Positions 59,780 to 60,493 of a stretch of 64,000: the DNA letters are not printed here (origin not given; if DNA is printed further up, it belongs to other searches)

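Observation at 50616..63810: Unassigned domain of about 135 aa present in six copies across three secreted proteins, one copy compositionally distinct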

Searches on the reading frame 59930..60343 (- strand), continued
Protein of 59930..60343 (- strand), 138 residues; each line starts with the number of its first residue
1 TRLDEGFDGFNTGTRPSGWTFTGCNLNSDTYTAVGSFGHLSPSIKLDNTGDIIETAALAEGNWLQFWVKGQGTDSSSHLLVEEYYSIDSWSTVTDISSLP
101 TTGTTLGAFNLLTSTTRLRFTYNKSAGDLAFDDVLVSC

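Call 43: find_related_loci(query=A5, collection=genome_contigs, flank=6000)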
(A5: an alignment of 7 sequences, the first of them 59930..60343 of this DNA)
Query A5 (138 aa) in genome_contigs; peptide patterns used: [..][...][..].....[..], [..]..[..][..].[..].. (x = any residue, [..] = any of these).
196 stretches matched a pattern; 24 encode a relative of the query (tblastn E <= 1e-3); 22 distinct loci.
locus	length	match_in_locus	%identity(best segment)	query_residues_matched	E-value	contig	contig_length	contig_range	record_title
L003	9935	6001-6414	93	1-138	2e-85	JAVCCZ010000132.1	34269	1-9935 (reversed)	MAG: Candidatus Erginobacter occultus isolate MAG_3300035698_653 Ga0374944_466389, whole genome shotgun sequence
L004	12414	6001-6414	76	1-138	7e-69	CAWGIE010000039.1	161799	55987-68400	MAG: uncultured bacterium isolate MFD02416.bin.2.262 genome assembly, contig: contig_77019, whole genome shotgun sequenc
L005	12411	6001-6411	69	1-138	6e-61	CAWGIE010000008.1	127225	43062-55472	MAG: uncultured bacterium isolate MFD02416.bin.2.262 genome assembly, contig: contig_24694, whole genome shotgun sequenc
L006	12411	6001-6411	69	1-138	8e-60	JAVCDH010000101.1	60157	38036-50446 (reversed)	MAG: Candidatus Euphemobacter frigidus isolate MAG_3300031227_11 Ga0307928_10000054, whole genome shotgun sequence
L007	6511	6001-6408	68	1-138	2e-59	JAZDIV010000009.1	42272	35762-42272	MAG: PVC group bacterium isolate MEGAHIT-group-0.426 k141_17057887, whole genome shotgun sequence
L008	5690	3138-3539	66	3-137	2e-55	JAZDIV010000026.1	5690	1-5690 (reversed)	MAG: PVC group bacterium isolate MEGAHIT-group-0.426 k141_13929562, whole genome shotgun sequence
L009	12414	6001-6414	61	1-138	5e-55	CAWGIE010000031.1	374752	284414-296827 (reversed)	MAG: uncultured bacterium isolate MFD02416.bin.2.262 genome assembly, contig: contig_58223, whole genome shotgun sequenc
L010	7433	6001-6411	62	1-138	4e-54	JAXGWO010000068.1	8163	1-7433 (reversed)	MAG: PVC group bacterium isolate AnMBR.bin469 bin469_68, whole genome shotgun sequence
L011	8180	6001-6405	59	2-137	5e-49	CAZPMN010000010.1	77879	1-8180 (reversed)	MAG TPA_asm: uncultured bacterium isolate binchicken_co405_158 genome assembly, contig: NODE_408_length_77879_cov_12.265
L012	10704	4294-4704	57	1-138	9e-48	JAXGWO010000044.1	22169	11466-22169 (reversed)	MAG: PVC group bacterium isolate AnMBR.bin469 bin469_44, whole genome shotgun sequence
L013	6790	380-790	57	2-138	2e-45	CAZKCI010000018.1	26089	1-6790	MAG TPA_asm: uncultured bacterium isolate binchicken_co255_117 genome assembly, contig: k141_3438985, whole genome shotg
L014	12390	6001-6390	55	3-136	1e-41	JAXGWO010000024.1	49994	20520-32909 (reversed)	MAG: PVC group bacterium isolate AnMBR.bin469 bin469_24, whole genome shotgun sequence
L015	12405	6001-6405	51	3-137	1e-40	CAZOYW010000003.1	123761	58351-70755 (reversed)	MAG TPA_asm: uncultured bacterium isolate SRP192927_co7_26 genome assembly, contig: NODE_140_length_123761_cov_7.920489,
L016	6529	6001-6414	50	1-138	3e-39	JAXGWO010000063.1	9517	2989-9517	MAG: PVC group bacterium isolate AnMBR.bin469 bin469_63, whole genome shotgun sequence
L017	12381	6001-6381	54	3-136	2e-37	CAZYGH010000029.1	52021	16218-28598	MAG TPA_asm: uncultured Verrucomicrobiota bacterium isolate binchicken_co309_146 genome assembly, contig: NODE_342_lengt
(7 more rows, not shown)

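Call 59: list_cluster_members(proteins=[P0061, P0123, P0150, P0088, P0069, P0096, P0044, P0064, P0012, P0013])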
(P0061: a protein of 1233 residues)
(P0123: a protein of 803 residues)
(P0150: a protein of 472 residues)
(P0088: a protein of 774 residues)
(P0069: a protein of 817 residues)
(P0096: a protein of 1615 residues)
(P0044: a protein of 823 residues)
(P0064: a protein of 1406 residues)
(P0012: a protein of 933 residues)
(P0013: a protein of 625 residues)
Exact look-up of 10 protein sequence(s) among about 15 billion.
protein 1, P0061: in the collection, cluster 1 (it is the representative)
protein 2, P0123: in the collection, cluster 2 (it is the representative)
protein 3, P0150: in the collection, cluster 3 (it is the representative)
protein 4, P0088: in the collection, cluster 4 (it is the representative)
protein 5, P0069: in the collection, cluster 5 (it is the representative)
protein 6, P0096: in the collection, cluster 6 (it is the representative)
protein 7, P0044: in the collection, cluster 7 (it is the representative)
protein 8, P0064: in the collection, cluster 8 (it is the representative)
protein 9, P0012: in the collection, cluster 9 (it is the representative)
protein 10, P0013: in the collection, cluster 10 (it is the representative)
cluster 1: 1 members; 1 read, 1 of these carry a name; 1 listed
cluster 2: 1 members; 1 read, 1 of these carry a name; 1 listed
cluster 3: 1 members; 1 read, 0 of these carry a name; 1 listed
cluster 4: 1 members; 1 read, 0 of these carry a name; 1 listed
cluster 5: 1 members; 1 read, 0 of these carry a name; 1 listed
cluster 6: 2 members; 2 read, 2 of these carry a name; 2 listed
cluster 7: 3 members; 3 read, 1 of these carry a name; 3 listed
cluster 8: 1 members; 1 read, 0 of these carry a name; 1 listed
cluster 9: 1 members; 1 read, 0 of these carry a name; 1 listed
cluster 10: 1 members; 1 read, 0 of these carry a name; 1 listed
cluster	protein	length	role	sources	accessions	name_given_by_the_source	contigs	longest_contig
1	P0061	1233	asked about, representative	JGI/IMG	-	PKD repeat protein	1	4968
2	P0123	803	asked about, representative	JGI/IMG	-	hypothetical protein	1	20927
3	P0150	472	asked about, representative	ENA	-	-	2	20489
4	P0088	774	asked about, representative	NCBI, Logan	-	-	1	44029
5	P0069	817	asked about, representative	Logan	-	-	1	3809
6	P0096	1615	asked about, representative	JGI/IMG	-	hypothetical protein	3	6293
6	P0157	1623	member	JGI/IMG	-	hypothetical protein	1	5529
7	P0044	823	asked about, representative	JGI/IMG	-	-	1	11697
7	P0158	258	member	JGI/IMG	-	hypothetical protein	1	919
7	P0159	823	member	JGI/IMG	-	-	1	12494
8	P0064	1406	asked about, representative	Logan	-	-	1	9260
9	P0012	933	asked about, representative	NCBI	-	-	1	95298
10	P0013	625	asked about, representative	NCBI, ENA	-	-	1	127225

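Call 74: find_encoding_contigs(protein=P0009, flank=2000, max_places=2)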
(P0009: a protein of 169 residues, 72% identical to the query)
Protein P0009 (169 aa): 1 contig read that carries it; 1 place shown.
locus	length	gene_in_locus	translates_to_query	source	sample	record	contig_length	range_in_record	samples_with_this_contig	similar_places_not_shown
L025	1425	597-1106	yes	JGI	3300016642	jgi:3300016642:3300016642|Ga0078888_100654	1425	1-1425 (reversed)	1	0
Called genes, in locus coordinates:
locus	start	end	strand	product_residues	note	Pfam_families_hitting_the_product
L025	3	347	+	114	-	?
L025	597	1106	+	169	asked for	-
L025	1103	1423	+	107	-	?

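Call 75: find_encoding_contigs(protein=P0001, flank=2000, max_places=2)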
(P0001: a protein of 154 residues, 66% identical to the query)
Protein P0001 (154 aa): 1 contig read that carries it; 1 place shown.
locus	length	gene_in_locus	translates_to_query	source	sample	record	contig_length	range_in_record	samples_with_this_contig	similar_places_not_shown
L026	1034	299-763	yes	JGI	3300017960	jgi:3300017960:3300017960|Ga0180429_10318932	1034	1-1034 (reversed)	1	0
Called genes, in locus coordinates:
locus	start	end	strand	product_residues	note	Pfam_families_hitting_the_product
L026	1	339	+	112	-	?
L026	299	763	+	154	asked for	-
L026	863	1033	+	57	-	?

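Call 81: fold_search(model_id=the predicted structure, library=pdb)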
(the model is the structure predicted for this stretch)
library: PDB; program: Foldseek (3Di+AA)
matches with E <= 10: 1413; with E <= 0.001: 41
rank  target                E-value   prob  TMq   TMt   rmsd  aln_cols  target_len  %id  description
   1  4itc                  2.2e-05  1.00  0.72  0.60   5.1       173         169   17  Crystal Structure Analysis of the K1 Cleaved Adhesin domain of Lys-gingipain (Kgp) from Porphyromonas gingivalis W83 (released 2013-09-25)
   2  3m1h_B                2.4e-05  1.00  0.63  0.51   5.6       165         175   14  Crystal Structure Analysis of the K3 Cleaved Adhesin Domain of Lys-gingipain (Kgp) from Porphyromonas gingivalis w83 (released 2011-03-23)
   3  3m1h_D                3.3e-05  1.00  0.62  0.50   5.1       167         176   16  Crystal Structure Analysis of the K3 Cleaved Adhesin Domain of Lys-gingipain (Kgp) from Porphyromonas gingivalis w83 (released 2011-03-23)
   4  3km5_B                6.3e-05  1.00  0.71  0.58   5.2       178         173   10  Crystal Structure Analysis of the K2 Cleaved Adhesin Domain of Lys-gingipain (Kgp) (released 2010-03-31)
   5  3km5_A                6.6e-05  1.00  0.70  0.55   5.2       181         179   10  Crystal Structure Analysis of the K2 Cleaved Adhesin Domain of Lys-gingipain (Kgp) (released 2010-03-31)
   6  4gwm_B                9.6e-05  1.00  0.59  0.17   5.0       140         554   19  Crystal structure of human promeprin beta (released 2012-09-19)
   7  3nru_J                1.5e-04  1.00  0.47  0.42   7.0       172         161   10  Ligand binding domain of EPHA7 (released 2010-12-08)
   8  8xmz_A                1.5e-04  1.00  0.60  0.60   3.8       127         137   11  Crystal structure of a novel porphyran-binding carbohydrate binding module (released 2024-01-17)
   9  7auw_A                1.6e-04  1.00  0.59  0.18   5.1       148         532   18  Inhibitory complex of human meprin beta with mouse fetuin-B. (released 2021-04-14)
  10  7xyc_A                2.0e-04  1.00  0.57  0.18   4.6       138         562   14  CryoEM structure of Klebsiella phage Kp7 type II tail fiber gp52 in vitro (released 2023-06-07)
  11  1gmm                  2.8e-04  1.00  0.45  0.48   7.6       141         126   11  Carbohydrate binding module CBM6 from xylanase U Clostridium thermocellum (released 2001-11-28)
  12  3mbw_A                2.8e-04  1.00  0.42  0.24   9.2       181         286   12  Crystal structure of the human ephrin A2 LBD and CRD domains in complex with ephrin A1 (released 2010-06-09)
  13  2xom_A                3.1e-04  1.00  0.56  0.54   4.9       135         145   10  Atomic resolution structure of TmCBM61 in complex with beta-1,4- galactotriose (released 2010-09-08)
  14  3nru_D                3.1e-04  1.00  0.45  0.40   7.1       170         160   10  Ligand binding domain of EPHA7 (released 2010-12-08)
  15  1uy0_A                3.4e-04  1.00  0.51  0.54   6.1       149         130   14  Carbohydrate binding module (CBM6cm-2) from Cellvibrio mixtus lichenase 5A in complex with glc-1,3-glc-1,4-glc-1,3-glc (released 2004-03-11)
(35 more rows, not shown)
